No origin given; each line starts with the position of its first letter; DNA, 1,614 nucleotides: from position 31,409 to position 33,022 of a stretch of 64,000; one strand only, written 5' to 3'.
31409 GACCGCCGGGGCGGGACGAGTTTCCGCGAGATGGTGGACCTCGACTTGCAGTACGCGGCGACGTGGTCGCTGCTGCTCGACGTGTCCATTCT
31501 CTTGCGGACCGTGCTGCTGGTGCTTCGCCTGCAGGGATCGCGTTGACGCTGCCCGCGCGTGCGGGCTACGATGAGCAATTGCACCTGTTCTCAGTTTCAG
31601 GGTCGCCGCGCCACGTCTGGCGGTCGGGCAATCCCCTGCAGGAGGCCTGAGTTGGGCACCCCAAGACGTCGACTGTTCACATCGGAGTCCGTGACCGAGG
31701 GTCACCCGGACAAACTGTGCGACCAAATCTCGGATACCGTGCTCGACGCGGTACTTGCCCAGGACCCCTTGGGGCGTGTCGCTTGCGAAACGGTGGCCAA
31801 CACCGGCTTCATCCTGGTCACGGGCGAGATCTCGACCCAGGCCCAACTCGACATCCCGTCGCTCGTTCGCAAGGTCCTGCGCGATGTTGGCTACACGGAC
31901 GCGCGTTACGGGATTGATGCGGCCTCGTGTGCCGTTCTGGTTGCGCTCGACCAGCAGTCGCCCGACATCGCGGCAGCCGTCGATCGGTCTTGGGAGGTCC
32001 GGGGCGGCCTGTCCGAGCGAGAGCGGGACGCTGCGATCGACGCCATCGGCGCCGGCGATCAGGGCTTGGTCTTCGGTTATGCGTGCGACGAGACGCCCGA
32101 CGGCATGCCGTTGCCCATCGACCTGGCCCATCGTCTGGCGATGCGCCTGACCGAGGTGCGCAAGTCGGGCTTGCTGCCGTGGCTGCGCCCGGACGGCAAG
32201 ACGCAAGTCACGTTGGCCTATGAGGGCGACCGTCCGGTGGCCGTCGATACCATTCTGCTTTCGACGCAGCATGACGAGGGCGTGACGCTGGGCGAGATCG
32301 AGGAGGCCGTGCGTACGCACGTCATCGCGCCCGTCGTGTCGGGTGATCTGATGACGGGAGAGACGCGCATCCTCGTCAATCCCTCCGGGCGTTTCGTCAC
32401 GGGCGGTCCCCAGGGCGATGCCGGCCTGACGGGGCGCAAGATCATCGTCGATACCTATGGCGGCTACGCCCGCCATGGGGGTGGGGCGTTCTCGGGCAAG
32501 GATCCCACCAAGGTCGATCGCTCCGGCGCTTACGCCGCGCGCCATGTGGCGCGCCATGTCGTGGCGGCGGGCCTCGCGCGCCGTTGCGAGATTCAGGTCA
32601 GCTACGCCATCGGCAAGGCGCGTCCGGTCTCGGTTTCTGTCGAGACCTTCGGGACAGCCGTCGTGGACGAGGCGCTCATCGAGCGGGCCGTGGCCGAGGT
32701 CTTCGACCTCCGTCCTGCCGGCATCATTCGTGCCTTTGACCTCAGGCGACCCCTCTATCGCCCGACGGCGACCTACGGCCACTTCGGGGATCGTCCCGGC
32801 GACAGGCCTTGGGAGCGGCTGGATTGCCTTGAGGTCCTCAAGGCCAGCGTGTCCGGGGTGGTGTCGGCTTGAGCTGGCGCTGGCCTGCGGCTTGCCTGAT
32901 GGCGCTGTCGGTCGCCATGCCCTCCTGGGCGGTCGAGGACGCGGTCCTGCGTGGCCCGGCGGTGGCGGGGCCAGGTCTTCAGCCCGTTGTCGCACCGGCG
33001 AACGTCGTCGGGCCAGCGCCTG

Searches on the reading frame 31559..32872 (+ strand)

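Call 63: search_protein_families(library=pfam, proteins=[window:31559-32872:+])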
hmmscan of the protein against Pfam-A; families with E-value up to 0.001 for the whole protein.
window:31559-32872:+ (437 aa): 3 families
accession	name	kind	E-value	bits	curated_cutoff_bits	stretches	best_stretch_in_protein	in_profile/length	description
PF02773.21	S-AdoMet_synt_C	-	1.4e-65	219.8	25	1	282-420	2-138/138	S-adenosylmethionine synthetase, C-terminal domain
PF02772.21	S-AdoMet_synt_M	-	1.9e-45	154.3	29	1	163-279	2-120/120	S-adenosylmethionine synthetase, central domain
PF00438.25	S-AdoMet_synt_N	-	2.5e-41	140.7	33.1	1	38-135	2-99/99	S-adenosylmethionine synthetase, N-terminal domain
